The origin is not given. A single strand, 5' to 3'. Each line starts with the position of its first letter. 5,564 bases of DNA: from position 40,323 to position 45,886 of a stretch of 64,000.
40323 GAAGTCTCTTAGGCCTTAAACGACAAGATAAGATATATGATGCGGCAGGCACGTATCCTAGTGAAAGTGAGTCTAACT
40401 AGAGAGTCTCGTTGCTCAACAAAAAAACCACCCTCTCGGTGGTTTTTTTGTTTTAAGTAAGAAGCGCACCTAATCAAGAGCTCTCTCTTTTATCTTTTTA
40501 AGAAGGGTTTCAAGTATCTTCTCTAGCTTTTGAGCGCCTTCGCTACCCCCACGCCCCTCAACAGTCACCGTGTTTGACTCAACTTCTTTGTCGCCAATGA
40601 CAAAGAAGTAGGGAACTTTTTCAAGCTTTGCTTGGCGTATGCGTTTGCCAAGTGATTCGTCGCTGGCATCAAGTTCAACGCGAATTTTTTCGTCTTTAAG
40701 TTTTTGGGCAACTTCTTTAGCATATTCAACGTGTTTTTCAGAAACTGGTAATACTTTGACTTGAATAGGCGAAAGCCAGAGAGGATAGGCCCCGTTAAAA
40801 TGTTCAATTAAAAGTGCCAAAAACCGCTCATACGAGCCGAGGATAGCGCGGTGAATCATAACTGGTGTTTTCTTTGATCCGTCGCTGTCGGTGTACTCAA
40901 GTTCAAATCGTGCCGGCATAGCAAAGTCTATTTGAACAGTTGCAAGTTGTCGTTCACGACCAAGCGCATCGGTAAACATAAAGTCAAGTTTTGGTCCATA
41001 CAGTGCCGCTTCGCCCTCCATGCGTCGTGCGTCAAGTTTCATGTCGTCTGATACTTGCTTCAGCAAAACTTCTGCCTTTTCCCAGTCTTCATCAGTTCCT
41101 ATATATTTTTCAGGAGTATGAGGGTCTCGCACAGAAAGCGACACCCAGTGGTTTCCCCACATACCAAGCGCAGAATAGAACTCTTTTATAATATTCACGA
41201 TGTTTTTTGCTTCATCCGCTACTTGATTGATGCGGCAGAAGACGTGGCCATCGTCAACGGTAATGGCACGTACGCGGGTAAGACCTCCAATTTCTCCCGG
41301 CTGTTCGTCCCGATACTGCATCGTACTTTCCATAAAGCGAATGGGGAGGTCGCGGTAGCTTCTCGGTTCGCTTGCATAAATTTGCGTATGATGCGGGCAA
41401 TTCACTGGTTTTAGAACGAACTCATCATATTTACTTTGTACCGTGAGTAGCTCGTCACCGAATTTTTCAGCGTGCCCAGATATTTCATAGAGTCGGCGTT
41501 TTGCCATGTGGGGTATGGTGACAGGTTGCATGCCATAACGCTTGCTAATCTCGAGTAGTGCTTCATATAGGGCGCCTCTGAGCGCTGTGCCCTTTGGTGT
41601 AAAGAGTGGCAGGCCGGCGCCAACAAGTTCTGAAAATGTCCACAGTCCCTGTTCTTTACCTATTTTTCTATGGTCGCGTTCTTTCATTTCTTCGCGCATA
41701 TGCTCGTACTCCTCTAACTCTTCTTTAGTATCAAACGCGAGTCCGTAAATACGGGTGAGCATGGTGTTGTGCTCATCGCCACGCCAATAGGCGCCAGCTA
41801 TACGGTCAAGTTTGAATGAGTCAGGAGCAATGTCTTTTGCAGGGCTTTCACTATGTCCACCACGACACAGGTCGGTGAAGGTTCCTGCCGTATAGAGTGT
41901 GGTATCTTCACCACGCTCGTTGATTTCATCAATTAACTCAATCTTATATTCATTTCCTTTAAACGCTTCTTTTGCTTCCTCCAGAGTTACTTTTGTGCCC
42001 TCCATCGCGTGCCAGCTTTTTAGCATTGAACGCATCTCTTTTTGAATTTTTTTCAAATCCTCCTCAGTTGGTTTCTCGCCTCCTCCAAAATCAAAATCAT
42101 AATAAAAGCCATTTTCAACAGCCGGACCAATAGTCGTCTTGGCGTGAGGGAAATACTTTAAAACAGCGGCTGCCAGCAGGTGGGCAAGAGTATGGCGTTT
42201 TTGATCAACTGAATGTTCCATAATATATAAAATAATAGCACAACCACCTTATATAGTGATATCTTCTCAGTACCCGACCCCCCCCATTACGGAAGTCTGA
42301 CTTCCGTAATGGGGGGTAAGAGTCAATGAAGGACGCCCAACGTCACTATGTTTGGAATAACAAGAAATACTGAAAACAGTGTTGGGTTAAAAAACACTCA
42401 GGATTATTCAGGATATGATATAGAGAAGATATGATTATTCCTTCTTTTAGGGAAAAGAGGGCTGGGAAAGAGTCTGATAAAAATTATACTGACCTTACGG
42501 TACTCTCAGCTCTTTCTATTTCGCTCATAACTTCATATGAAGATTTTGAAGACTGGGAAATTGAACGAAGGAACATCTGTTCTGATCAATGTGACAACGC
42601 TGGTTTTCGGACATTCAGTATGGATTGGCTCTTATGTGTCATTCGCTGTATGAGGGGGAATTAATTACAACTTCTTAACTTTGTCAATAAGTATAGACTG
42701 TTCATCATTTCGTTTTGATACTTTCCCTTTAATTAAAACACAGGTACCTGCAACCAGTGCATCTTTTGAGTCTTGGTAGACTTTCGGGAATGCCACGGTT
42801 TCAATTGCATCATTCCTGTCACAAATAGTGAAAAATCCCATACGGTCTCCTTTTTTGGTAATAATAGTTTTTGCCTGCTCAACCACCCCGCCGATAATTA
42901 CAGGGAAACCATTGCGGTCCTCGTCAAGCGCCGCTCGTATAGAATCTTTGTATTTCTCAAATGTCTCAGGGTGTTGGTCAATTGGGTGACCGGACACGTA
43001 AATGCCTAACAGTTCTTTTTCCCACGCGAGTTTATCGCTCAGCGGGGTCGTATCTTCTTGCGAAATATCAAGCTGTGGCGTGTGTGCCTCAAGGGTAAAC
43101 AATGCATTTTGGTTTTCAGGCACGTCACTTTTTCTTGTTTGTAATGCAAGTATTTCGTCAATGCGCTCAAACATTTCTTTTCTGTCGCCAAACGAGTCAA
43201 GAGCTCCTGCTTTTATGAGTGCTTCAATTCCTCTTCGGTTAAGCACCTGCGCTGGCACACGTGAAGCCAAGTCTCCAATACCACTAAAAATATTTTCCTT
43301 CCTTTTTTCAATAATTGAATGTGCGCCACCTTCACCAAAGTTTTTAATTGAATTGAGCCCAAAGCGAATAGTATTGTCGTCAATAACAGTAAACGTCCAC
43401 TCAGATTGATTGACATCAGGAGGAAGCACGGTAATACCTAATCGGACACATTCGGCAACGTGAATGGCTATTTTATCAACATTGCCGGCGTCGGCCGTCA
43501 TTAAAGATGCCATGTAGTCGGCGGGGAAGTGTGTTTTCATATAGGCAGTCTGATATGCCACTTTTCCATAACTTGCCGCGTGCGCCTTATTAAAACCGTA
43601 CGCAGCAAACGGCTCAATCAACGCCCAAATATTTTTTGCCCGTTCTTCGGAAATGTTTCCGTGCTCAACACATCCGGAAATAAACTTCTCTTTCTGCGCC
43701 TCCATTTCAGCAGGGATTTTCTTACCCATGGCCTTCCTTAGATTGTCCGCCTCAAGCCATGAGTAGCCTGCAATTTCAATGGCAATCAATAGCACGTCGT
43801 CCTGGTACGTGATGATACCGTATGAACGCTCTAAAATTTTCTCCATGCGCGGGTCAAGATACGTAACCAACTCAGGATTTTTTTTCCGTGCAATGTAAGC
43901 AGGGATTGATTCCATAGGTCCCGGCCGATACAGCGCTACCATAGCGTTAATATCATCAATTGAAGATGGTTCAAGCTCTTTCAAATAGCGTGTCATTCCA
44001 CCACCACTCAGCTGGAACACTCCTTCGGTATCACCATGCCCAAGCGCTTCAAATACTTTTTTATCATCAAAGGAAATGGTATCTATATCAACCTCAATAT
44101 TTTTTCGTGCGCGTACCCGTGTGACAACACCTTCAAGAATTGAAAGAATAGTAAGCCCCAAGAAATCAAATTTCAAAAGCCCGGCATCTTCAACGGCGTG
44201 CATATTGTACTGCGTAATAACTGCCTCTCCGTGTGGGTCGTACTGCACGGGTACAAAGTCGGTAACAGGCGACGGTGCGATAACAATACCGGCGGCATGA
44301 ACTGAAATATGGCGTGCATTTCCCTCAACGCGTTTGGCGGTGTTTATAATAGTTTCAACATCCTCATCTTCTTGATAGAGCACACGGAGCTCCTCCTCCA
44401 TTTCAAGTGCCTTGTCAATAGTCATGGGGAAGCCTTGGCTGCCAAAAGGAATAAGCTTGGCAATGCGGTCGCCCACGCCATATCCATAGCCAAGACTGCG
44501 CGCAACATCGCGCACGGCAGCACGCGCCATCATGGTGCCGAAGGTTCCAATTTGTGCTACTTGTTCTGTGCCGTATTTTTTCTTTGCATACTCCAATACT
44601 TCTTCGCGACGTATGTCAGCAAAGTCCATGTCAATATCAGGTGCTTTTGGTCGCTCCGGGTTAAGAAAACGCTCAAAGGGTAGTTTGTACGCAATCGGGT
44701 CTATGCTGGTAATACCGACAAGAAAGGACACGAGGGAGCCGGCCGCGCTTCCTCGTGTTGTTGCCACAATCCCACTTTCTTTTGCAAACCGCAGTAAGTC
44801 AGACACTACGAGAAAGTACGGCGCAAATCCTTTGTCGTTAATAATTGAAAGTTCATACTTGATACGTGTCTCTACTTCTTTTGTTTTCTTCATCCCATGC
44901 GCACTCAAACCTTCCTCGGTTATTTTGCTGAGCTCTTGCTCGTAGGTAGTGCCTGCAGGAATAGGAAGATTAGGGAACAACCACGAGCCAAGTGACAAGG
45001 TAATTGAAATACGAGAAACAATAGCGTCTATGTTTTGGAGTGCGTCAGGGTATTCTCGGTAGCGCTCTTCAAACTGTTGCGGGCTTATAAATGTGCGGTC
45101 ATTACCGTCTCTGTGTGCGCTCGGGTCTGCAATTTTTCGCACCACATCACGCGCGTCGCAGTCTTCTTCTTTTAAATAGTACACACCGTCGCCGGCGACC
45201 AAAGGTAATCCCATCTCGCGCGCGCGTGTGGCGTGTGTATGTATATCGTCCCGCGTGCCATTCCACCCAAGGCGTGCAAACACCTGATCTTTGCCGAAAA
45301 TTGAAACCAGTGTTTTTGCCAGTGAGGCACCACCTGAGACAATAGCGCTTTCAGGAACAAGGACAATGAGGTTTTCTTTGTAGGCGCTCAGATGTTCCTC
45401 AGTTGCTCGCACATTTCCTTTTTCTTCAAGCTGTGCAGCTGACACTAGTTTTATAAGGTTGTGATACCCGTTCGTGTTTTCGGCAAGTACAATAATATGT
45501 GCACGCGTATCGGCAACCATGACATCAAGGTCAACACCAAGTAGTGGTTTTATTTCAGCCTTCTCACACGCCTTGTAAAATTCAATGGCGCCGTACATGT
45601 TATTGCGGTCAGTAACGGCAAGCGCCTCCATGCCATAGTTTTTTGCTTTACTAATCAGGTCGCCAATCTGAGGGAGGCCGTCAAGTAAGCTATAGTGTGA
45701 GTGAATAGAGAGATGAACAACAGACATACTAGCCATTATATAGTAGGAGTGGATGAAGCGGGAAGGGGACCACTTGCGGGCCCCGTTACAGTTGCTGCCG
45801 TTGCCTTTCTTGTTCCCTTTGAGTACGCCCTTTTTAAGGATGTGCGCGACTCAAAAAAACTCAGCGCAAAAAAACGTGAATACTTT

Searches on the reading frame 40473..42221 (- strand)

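Call 27: search_protein_families(library=pfam, proteins=[window:40473-42221:-], max_evalue=0.00001)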
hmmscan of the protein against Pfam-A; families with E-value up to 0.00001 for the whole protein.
window:40473-42221:- (583 aa): 2 families
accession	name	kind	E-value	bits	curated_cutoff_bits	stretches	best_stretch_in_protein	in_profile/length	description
PF00587.30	tRNA-synt_2b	-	3.3e-42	145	29.3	1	262-475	5-179/179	tRNA synthetase class II core domain (G, H, P, S and T)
PF03129.25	HGTP_anticodon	-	5.2e-22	78.2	21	1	487-578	1-92/94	Anticodon binding domain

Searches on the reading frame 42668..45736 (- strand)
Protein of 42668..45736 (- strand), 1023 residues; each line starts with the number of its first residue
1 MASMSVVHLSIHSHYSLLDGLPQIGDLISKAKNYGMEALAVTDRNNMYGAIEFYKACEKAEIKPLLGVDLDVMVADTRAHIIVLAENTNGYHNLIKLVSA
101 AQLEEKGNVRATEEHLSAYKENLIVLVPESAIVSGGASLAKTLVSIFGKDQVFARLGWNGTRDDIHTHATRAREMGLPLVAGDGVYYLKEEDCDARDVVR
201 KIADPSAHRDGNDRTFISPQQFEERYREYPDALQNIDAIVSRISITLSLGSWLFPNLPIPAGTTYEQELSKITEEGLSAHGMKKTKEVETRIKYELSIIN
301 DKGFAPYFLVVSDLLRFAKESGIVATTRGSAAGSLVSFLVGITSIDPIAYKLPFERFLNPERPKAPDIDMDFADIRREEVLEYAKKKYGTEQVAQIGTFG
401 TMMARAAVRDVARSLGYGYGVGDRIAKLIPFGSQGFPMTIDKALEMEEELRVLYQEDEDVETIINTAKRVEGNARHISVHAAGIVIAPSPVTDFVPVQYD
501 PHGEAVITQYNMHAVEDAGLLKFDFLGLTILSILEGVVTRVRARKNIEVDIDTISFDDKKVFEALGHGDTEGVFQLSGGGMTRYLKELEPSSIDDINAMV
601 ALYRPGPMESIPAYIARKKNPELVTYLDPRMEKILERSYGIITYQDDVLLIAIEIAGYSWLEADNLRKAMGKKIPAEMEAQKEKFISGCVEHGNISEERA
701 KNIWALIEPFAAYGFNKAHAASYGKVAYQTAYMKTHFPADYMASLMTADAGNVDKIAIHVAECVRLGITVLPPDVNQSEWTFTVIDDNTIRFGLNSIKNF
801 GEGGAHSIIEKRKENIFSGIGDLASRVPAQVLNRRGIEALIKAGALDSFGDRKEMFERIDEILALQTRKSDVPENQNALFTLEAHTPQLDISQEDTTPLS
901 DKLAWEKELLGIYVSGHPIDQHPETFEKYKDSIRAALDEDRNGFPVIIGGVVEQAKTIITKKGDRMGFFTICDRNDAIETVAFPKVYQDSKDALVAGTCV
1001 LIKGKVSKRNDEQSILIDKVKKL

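Call 27: search_protein_families(library=pfam, proteins=[window:42668-45736:-], max_evalue=0.00001)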
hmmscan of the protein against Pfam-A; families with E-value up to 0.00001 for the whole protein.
window:42668-45736:- (1023 aa): 5 families
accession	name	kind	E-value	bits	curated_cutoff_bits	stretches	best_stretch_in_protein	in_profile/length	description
PF07733.18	DNA_pol3_alpha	-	2.9e-95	319.2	23.9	1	268-527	2-260/260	Bacterial DNA polymerase III alpha NTPase domain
PF17657.6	DNA_pol3_finger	-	3.7e-51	173.2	22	1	531-693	2-166/166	Bacterial DNA polymerase III alpha subunit finger domain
PF02811.25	PHP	-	3.1e-35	122.4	26.4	1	8-129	1-124/164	PHP domain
PF14579.12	HHH_6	-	8e-28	96.9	25.6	1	767-854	1-89/90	Helix-hairpin-helix motif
PF01336.31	tRNA_anti-codon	-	1.1e-10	41.7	27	1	946-1023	1-75/75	OB-fold nucleic acid binding domain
